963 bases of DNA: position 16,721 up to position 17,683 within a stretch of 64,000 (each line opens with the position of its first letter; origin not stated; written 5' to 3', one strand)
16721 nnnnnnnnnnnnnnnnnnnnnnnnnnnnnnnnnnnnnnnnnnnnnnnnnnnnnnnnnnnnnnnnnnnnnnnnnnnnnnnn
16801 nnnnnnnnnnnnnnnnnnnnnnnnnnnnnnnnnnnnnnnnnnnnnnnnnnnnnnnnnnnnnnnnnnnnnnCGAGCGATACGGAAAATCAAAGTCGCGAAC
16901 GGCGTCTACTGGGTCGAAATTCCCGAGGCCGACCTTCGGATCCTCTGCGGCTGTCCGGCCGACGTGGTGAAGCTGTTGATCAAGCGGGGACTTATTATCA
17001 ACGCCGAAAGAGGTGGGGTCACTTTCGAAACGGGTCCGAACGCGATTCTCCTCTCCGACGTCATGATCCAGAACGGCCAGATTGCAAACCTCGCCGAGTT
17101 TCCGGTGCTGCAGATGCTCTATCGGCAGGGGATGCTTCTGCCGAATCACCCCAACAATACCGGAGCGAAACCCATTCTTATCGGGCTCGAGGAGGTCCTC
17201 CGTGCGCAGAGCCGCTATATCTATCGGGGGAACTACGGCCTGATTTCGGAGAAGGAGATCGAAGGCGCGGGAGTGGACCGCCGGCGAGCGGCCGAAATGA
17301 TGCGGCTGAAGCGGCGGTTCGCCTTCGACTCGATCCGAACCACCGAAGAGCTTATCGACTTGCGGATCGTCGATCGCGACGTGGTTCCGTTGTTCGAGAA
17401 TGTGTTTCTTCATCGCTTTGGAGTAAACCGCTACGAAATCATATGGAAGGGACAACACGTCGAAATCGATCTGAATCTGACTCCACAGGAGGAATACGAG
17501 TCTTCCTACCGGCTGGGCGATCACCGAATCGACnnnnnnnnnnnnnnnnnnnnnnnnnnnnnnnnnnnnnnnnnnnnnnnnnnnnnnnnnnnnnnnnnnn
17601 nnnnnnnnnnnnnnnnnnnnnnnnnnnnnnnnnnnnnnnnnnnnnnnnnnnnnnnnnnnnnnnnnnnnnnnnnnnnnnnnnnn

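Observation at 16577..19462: Giant fusion of an MBL-fold hydrolase, tandem cNMP-binding modules and a C-terminal hemerythrin behind an unassigned ~300-aa N-terminal region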

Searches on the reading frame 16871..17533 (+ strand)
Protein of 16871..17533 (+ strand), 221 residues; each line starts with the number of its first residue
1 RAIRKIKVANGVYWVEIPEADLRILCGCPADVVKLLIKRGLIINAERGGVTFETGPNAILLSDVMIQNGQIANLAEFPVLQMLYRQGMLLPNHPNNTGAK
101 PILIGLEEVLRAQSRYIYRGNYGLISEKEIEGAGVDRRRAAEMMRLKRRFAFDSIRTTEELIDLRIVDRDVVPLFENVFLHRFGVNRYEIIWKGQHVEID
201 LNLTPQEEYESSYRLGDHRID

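Call 28: predict_structure(alignment_id=A2)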
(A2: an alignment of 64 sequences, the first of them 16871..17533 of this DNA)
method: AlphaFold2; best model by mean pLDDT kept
length: 221 residues; sequences in the alignment: 64
mean_pLDDT: 92.8   pTM: 0.88
mean pLDDT of the five models: 92.8, 92.0, 91.2, 91.0, 90.0
residues with pLDDT >= 90: 192; 70-90: 17; 50-70: 12; < 50: 0
segments of 3 or more residues with pLDDT < 50: none
pLDDT, mean of each block of 10 residues (from residue 1): 92 96 94 92 96 96 94 79 93 94 96 92 95 98 96 94 94 94 97 97 95 71 58
secondary structure, 60 per line:
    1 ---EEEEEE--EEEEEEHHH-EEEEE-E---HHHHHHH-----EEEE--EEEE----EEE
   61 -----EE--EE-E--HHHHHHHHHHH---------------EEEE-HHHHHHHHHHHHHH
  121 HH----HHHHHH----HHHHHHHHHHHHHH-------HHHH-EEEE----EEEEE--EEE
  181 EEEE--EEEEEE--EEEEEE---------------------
elements in order: E4-9 E12-17 E22-26 H32-38 E44-47 E50-53 E58-60 H76-86 E102-105 H107-122 H127-132 H137-150 H158-161 E163-166 E171-175 E178-184 E187-192 E195-200

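Call 30: search_protein_representatives(protein=window:16871-17533:+)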
Query: 221 residues. Proteins with E-value up to 0.001 (for the whole library): 256; up to 1e-10: 190; up to 1e-30: 111. The best 150 are listed.
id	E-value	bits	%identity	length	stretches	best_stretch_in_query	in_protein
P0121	5.5e-100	349.6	69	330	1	2-220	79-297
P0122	6.0e-81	287.4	60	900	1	3-218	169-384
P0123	2.1e-76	272.6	58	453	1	3-220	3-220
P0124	2.8e-75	268.9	57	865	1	3-219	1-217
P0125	6.0e-75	267.8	58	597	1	6-216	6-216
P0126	1.5e-74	266.5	59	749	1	3-219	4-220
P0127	1.2e-72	260.2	59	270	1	5-220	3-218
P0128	1.9e-72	259.6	55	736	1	3-220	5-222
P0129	2.4e-72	259.3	57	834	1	4-219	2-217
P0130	2.7e-72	259.1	57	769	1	2-216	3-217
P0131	2.8e-72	259.1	55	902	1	3-220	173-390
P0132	3.1e-72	258.9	54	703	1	3-219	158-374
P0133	4.2e-72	258.5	54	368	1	6-221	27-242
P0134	8.0e-72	257.6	57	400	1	1-219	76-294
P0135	9.5e-72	257.3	54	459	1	4-220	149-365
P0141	1.8e-67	243.3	53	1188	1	5-220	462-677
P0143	9.5e-67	241.0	54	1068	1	5-220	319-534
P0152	1.8e-63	230.3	51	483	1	3-216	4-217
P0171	1.2e-57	211.3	45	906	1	4-219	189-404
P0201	3.8e-44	167.1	40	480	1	6-216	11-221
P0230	1.7e-31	125.8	38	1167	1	3-218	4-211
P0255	2.9e-23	98.8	31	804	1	5-218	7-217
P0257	5.0e-23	98.1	32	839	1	13-212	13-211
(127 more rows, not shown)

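Call 31: search_protein_families(library=pfam, proteins=[P0122, P0131, P0141, P0143, P0230, P0152, P0201, P0255, P0257, P0171], max_evalue=0.001)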
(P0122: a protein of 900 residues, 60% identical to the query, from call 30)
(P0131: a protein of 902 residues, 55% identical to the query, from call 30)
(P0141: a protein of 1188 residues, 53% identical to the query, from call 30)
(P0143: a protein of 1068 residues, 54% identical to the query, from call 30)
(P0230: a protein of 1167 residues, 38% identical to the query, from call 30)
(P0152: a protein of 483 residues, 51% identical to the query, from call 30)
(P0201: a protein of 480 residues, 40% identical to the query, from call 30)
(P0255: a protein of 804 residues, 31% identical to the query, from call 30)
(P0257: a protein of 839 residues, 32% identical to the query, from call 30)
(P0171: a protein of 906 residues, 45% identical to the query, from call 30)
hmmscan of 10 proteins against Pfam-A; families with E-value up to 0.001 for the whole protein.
P0122 (900 aa): 4 families
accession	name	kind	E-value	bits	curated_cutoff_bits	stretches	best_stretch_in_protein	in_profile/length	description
PF00027.35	cNMP_binding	-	9.3e-21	74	27.5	2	677-759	2-88/89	Cyclic nucleotide-binding domain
PF00072.30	Response_reg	-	5.5e-17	62.4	30.2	1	22-135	1-110/111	Response regulator receiver domain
PF12706.13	Lactamase_B_2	-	1.2e-08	35.2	27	1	421-497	4-83/200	Beta-lactamase superfamily domain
PF00753.33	Lactamase_B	-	2.5e-06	28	22.7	1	417-463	15-65/196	Metallo-beta-lactamase superfamily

P0131 (902 aa): 5 families
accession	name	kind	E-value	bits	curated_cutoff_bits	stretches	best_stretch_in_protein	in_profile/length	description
PF00072.30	Response_reg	-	8.5e-24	84.3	30.2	1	18-128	1-110/111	Response regulator receiver domain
PF00027.35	cNMP_binding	-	1.2e-16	60.8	27.5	2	817-879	18-84/89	Cyclic nucleotide-binding domain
PF12706.13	Lactamase_B_2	-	8.9e-09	35.7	27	1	422-558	1-147/200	Beta-lactamase superfamily domain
PF00753.33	Lactamase_B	-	1.6e-07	31.9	22.7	1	420-480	14-78/196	Metallo-beta-lactamase superfamily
PF23023.1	Anti-Pycsar_Apyc1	-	0.00021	21.3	50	1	415-475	23-80/250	Anti-Pycsar protein Apyc1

P0141 (1188 aa): 4 families
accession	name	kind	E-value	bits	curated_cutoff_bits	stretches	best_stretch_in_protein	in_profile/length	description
PF05226.16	CHASE2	-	2.1e-55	188.5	26.3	1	26-367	6-251/257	CHASE2 domain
PF00027.35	cNMP_binding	-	4.7e-18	65.4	27.5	2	967-1049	3-89/89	Cyclic nucleotide-binding domain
PF00753.33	Lactamase_B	-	8.6e-05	23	22.7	1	721-755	33-66/196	Metallo-beta-lactamase superfamily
PF12706.13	Lactamase_B_2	-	0.00045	20.3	27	1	727-799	25-94/200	Beta-lactamase superfamily domain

P0143 (1068 aa): 4 families
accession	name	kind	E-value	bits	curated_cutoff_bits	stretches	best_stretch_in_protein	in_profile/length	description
PF00497.25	SBP_bac_3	-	2.2e-17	63.5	26.4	1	35-252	2-130/132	Bacterial extracellular solute-binding proteins, family 3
PF00027.35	cNMP_binding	-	6.1e-10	39.4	27.5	1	985-1048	18-85/89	Cyclic nucleotide-binding domain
PF12706.13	Lactamase_B_2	-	3.9e-09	36.8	27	1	568-668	3-108/200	Beta-lactamase superfamily domain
PF00753.33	Lactamase_B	-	1.9e-06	28.4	22.7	1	565-612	15-66/196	Metallo-beta-lactamase superfamily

P0230 (1167 aa): 3 families
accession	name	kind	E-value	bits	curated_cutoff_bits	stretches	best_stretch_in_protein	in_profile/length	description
PF00027.35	cNMP_binding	-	2.8e-26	91.8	27.5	1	759-844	3-88/89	Cyclic nucleotide-binding domain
PF00753.33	Lactamase_B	-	2.6e-06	28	22.7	1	242-293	13-68/196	Metallo-beta-lactamase superfamily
PF12706.13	Lactamase_B_2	-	4.6e-06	26.8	27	1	249-311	5-74/200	Beta-lactamase superfamily domain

P0152 (483 aa): 3 families
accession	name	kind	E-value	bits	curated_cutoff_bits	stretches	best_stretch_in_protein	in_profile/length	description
PF00753.33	Lactamase_B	-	1.1e-09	38.9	22.7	1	248-299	11-66/196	Metallo-beta-lactamase superfamily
PF12706.13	Lactamase_B_2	-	1.2e-08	35.3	27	1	255-343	3-94/200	Beta-lactamase superfamily domain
PF23023.1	Anti-Pycsar_Apyc1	-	3.9e-06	26.9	50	1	246-338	23-121/250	Anti-Pycsar protein Apyc1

P0201 (480 aa): 3 families
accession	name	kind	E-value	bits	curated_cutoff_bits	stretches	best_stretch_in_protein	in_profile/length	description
PF00753.33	Lactamase_B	-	2.4e-10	41.1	22.7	1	245-304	4-67/196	Metallo-beta-lactamase superfamily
PF12706.13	Lactamase_B_2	-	7.8e-05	22.8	27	1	259-365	3-116/200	Beta-lactamase superfamily domain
PF23023.1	Anti-Pycsar_Apyc1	-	0.00032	20.7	50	1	259-316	32-88/250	Anti-Pycsar protein Apyc1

P0255 (804 aa): 3 families
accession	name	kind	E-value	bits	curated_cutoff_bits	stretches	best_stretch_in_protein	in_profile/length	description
PF12706.13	Lactamase_B_2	-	9.1e-06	25.8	27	1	255-368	4-131/200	Beta-lactamase superfamily domain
PF00753.33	Lactamase_B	-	2.1e-05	25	22.7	1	251-311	15-79/196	Metallo-beta-lactamase superfamily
PF23023.1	Anti-Pycsar_Apyc1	-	0.00016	21.7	50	1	229-305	7-82/250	Anti-Pycsar protein Apyc1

P0257 (839 aa): 3 families
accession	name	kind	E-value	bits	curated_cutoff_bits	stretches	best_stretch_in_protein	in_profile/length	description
PF00753.33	Lactamase_B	-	5.9e-07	30.1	22.7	1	239-299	3-67/196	Metallo-beta-lactamase superfamily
PF12706.13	Lactamase_B_2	-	0.00029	21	27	1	255-321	4-73/200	Beta-lactamase superfamily domain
PF23023.1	Anti-Pycsar_Apyc1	-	0.00051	20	50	1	231-295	9-73/250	Anti-Pycsar protein Apyc1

P0171 (906 aa): 5 families
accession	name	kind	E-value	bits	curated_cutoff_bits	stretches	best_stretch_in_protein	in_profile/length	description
PF00027.35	cNMP_binding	-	6.9e-11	42.4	27.5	1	698-779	4-89/89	Cyclic nucleotide-binding domain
PF13185.12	GAF_2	-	1.4e-08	35.4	28.6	1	26-162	3-135/136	GAF domain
PF00753.33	Lactamase_B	-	1.5e-08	35.2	22.7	1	423-480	2-63/196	Metallo-beta-lactamase superfamily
PF01590.32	GAF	-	2.6e-08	34.9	22.4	1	26-159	1-130/133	GAF domain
PF12706.13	Lactamase_B_2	-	5.9e-07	29.7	27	1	440-593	4-167/200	Beta-lactamase superfamily domain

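Call 32: fold_search(model_id=the predicted structure, library=pdb)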
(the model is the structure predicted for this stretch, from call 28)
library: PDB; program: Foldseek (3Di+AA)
matches with E <= 10: 345; with E <= 0.001: 1
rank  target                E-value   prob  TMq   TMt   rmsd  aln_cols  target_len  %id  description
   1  7u2r                  5.4e-04  1.00  0.45  0.42   5.7       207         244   13  Structure of Paenibacillus sp. J14 Apyc1 (released 2022-04-20)
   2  7u2s_A                2.3e-02  0.99  0.42  0.39   5.3       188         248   11  Structure of Paenibacillus xerothermodurans Apyc1 in the apo state (released 2022-04-20)
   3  7byq_A                2.7e-02  0.96  0.40  0.26   7.9       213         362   11  The mutant variant of PNGM-1. H279A was substituted for alanine to study metal coordination. (released 2021-04-28)
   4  7bz3_C                3.2e-02  0.99  0.50  0.35   5.9       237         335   12  The mutant variant of PNGM-1. H257 was substituted for alanine to study substrate binding. (released 2021-04-28)
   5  7bz3_D                3.4e-02  0.97  0.43  0.31   7.3       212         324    9  The mutant variant of PNGM-1. H257 was substituted for alanine to study substrate binding. (released 2021-04-28)
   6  7bzi_F                3.4e-02  0.96  0.41  0.27   7.6       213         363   11  The mutant variant of PNGM-1. H91 was substituted for alanine to study metal coordination. (released 2021-04-28)
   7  7bz1_A                3.9e-02  0.92  0.41  0.27   8.9       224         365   12  The mutant variant of PNGM-1. H96 was substituted for alanine to study metal coordination. (released 2021-04-28)
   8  7bzi_B                3.9e-02  0.92  0.41  0.27   7.9       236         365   11  The mutant variant of PNGM-1. H91 was substituted for alanine to study metal coordination. (released 2021-04-28)
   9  7u2s_B                4.1e-02  0.97  0.41  0.38   5.7       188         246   12  Structure of Paenibacillus xerothermodurans Apyc1 in the apo state (released 2022-04-20)
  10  7t28                  4.9e-02  0.80  0.37  0.34  13.3       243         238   11  Structure of phage Bsp38 anti-Pycsar nuclease Apyc1 in apo state (released 2022-04-20)
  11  7byq_D                5.2e-02  0.97  0.49  0.32   4.4       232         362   12  The mutant variant of PNGM-1. H279A was substituted for alanine to study metal coordination. (released 2021-04-28)
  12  6b9v_A                5.5e-02  0.91  0.35  0.31   8.3       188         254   11  Crystal Structure of a New Diphosphatase from the PhnP Family (released 2018-10-17)
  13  6b9v_B                6.2e-02  0.96  0.38  0.34   5.0       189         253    9  Crystal Structure of a New Diphosphatase from the PhnP Family (released 2018-10-17)
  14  7bzi_E                7.0e-02  0.87  0.39  0.26   7.8       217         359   12  The mutant variant of PNGM-1. H91 was substituted for alanine to study metal coordination. (released 2021-04-28)
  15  7bzi_A                7.0e-02  0.82  0.37  0.24   8.4       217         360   11  The mutant variant of PNGM-1. H91 was substituted for alanine to study metal coordination. (released 2021-04-28)
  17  8z1g_A                1.0e-01  0.84  0.39  0.15   5.4       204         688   12  Cryo-EM structure of human ELAC2-pre-tRNA (released 2024-12-18)
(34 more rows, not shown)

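Call 69: find_homologous_proteins(query=P0257, max_evalue=0.001)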
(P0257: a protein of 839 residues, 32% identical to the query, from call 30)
Query P0257 (839 aa): 570 proteins with E <= 0.001 among 8000 candidates; the best 120 are listed.
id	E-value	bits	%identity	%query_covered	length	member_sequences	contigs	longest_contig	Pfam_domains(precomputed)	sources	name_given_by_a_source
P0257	0.0e+0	1944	100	100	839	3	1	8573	PF23023.2,PF00753.34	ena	-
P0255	1.7e-134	468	38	80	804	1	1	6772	PF23023.2,PF00753.34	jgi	-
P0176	3.8e-116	408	40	62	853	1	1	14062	PF12706.14,PF23023.2,PF00027.36,PF00753.34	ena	-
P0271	1.5e-113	399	41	62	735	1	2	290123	PF12706.14,PF23023.2,PF00027.36,PF00753.34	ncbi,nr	ncbi:MAG: cyclic nucleotide-binding domain-containing protein [SAR324 cluster bacterium]|nr:cyclic n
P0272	4.8e-111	391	41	58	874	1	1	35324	PF12706.14,PF01814.29,PF23023.2,PF00027.36,PF00753.34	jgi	jgi:hemerythrin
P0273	5.0e-111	391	39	62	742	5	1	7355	PF12706.14,PF23023.2,PF00027.36,PF00753.34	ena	-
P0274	1.8e-110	389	34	82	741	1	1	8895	PF12706.14,PF23023.2,PF00027.36,PF00753.34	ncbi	-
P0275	1.1e-109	386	35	79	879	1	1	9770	PF12706.14,PF01814.29,PF23023.2,PF00027.36,PF00753.34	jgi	jgi:hemerythrin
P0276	1.2e-109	386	37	69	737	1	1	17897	PF12706.14,PF23023.2,PF00027.36,PF00753.34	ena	-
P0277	1.3e-109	386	34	79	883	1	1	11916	PF12706.14,PF01814.29,PF23023.2,PF00027.36,PF00753.34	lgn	-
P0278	1.6e-109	386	41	58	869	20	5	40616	PF12706.14,PF01814.29,PF23023.2,PF00027.36,PF00753.34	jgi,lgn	jgi:hemerythrin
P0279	2.1e-109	385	41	61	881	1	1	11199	PF23023.2,PF00027.36,PF00753.34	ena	-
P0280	1.1e-108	383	33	82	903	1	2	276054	PF12706.14,PF01814.29,PF23023.2,PF00027.36,PF00753.34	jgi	jgi:hemerythrin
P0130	2.3e-108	382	40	62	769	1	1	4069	PF12706.14,PF23023.2,PF00027.36,PF00753.34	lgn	-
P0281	2.6e-108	382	35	77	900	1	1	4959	PF12706.14,PF23023.2,PF00027.36,PF00072.31,PF00753.34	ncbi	-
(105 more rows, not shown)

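Call 75: search_solved_structures(query=A4, max_evalue=10, show_alignments=3)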
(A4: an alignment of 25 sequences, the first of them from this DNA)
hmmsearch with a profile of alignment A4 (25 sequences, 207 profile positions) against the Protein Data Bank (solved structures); distinct sequences matched with E-value up to 10: 0.

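Call 76: search_protein_families(library=pfam, alignment_id=A4, max_evalue=10)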
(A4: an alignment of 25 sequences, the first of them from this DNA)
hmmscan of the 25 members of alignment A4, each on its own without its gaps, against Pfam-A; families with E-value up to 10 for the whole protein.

A. member 1, seq(207 aa): 0 families

B. families by the number of members that match (of 25 scanned): 8 families
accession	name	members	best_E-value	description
PF14747.11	DUF4473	3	0.012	Domain of unknown function (DUF4473)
PF00205.28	TPP_enzyme_M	2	0.092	Thiamine pyrophosphate enzyme, central domain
PF13338.12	AbiEi_4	1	0.0066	Transcriptional regulator, AbiEi antitoxin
PF01883.24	FeS_assembly_P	1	0.012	Iron-sulfur cluster assembly protein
PF24002.1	DUF7318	1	0.014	Family of unknown function (DUF7318)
PF11393.14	T4BSS_DotI_IcmL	1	0.025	Type-IV b secretion system, inner-membrane complex component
PF14874.12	PapD-like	1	0.035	Flagellar-associated PapD-like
PF02911.23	Formyl_trans_C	1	0.12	Formyl transferase, C-terminal domain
